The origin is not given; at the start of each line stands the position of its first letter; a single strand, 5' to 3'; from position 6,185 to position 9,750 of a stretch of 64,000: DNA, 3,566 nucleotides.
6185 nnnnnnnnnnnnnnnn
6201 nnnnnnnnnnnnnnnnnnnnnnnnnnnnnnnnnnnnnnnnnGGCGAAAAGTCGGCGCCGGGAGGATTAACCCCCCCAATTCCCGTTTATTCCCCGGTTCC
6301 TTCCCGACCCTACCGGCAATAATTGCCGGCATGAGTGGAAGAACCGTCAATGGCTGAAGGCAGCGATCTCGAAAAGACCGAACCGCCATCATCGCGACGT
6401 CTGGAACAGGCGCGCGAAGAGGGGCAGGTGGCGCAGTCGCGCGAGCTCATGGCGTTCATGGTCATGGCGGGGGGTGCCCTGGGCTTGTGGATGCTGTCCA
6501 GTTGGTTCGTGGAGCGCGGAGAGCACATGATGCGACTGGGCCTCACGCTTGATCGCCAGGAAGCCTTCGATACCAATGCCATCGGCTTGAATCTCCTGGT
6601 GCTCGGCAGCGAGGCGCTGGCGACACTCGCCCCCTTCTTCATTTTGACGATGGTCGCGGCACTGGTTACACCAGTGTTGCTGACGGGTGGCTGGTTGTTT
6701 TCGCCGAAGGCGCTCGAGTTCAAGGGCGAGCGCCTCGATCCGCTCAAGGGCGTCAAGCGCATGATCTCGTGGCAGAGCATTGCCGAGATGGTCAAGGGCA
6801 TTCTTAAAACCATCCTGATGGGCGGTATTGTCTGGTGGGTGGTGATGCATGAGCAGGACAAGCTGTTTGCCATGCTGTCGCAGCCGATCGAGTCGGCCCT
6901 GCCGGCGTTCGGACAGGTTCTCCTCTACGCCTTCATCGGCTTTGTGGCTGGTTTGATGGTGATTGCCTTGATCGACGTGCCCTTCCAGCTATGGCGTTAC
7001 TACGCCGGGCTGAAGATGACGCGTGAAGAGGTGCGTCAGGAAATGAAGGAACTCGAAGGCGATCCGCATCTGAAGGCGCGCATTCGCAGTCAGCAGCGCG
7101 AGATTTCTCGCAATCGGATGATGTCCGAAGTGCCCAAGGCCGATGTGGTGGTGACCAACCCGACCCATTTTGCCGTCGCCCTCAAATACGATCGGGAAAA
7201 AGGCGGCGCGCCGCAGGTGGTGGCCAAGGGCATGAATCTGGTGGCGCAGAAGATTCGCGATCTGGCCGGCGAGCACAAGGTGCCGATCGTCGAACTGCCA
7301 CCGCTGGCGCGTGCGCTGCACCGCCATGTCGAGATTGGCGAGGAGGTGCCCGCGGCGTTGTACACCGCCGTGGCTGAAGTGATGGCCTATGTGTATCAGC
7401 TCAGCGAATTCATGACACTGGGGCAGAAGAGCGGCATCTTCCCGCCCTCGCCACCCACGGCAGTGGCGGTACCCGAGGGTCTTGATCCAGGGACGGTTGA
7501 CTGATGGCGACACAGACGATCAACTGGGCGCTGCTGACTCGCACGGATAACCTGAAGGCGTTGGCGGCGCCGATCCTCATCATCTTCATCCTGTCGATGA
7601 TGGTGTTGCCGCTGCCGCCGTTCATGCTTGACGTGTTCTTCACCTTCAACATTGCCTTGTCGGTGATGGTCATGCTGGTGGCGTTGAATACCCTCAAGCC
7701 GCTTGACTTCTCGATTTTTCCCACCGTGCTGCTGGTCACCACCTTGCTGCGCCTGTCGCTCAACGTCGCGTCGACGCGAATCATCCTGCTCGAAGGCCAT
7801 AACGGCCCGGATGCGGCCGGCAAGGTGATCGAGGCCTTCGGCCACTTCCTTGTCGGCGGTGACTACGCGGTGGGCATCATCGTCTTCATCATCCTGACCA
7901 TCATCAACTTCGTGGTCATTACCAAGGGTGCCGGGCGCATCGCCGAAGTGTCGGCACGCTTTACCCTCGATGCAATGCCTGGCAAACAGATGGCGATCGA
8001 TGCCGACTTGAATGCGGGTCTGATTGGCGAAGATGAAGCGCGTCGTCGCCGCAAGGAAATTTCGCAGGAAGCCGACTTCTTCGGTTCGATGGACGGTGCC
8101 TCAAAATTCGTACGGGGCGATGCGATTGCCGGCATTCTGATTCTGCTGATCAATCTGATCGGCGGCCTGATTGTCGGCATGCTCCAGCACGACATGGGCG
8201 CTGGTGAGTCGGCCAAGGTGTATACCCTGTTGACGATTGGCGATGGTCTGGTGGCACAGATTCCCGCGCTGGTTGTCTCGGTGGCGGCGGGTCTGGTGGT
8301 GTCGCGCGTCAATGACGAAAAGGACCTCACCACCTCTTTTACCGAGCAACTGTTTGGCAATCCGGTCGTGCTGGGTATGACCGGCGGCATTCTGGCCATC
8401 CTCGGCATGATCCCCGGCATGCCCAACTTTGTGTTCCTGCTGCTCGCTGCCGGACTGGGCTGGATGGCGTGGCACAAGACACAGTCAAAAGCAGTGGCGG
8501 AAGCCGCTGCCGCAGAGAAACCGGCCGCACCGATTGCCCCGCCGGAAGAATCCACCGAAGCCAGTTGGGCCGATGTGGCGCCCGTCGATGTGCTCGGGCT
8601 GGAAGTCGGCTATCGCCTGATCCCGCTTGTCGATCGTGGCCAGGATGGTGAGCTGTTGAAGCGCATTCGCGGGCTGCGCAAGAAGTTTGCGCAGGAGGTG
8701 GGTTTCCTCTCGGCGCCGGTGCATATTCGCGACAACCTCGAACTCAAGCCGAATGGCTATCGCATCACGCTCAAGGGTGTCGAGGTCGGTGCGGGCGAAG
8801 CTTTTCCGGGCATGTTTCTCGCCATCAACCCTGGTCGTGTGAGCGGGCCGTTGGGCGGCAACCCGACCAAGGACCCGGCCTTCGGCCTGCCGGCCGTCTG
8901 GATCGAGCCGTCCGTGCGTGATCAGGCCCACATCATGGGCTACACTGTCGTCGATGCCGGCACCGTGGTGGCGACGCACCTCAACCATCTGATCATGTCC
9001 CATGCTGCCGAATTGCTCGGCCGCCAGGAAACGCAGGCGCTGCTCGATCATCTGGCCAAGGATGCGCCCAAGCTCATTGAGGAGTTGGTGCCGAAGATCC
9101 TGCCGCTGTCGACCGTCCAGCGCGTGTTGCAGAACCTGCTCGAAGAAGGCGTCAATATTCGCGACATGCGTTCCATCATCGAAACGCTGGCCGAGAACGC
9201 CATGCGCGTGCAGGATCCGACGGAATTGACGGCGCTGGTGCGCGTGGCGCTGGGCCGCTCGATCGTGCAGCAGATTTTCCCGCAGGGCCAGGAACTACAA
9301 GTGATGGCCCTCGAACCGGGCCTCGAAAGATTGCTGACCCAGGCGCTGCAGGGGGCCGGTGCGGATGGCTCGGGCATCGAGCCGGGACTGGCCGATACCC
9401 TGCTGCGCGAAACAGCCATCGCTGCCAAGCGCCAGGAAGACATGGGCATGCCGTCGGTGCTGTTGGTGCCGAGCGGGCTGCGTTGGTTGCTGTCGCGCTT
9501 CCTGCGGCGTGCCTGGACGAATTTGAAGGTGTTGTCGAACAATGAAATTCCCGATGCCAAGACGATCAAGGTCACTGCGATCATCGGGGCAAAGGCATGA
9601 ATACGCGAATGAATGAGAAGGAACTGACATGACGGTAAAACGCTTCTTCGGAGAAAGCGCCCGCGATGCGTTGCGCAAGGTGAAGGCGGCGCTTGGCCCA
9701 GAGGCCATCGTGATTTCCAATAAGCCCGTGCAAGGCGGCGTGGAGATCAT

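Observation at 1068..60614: Over-represented asymmetric 26-nt dispersed motif (14 copies in 64 kb): candidate DNA-uptake-sequence-like or other genome-wide signal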

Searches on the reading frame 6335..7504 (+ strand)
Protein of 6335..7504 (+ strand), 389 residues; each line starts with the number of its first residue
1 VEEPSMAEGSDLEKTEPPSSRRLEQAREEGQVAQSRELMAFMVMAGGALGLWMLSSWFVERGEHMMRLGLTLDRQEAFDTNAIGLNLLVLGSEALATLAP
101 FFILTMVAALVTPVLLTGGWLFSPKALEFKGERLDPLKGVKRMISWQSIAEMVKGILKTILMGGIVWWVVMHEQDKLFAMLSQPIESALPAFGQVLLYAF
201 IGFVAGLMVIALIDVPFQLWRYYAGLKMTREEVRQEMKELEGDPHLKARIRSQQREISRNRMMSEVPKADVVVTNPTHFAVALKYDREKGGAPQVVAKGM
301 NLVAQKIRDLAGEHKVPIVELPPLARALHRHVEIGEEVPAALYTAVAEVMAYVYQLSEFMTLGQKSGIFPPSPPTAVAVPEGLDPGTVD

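Call 39: search_protein_families(library=pfam, proteins=[window:6335-7504:+], max_evalue=0.001)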
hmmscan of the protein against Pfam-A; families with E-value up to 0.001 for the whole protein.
window:6335-7504:+ (389 aa): 1 family
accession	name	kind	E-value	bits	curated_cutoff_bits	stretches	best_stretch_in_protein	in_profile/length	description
PF01312.24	Bac_export_2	-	8e-126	420.2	24.4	1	13-353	2-335/335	FlhB HrpN YscU SpaS Family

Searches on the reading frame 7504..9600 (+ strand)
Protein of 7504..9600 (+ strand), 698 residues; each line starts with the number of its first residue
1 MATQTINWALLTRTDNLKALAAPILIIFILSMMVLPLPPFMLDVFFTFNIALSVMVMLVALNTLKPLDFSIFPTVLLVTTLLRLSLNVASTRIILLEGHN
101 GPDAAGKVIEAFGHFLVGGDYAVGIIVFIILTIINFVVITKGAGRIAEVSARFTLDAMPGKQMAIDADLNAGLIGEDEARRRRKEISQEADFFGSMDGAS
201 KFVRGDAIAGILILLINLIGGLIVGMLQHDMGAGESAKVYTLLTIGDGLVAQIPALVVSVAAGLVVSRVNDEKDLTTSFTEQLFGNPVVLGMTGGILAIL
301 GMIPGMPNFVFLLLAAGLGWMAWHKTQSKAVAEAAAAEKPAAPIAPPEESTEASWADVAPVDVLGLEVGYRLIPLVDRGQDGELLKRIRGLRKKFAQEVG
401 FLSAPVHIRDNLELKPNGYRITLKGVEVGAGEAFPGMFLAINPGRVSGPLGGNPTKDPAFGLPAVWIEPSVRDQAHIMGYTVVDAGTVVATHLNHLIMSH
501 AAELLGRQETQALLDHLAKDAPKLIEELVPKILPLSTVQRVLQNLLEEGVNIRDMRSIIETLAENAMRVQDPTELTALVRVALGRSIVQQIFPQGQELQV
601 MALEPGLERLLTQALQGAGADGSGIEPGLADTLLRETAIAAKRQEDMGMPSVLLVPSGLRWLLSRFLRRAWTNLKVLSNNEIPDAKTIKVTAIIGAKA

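Call 39: search_protein_families(library=pfam, proteins=[window:7504-9600:+], max_evalue=0.001)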
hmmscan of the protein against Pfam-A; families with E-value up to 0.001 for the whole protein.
window:7504-9600:+ (698 aa): 1 family
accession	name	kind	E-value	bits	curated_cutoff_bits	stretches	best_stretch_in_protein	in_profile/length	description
PF00771.25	FHIPEP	-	1.4e-271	903.2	29.1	1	29-685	1-655/657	FHIPEP family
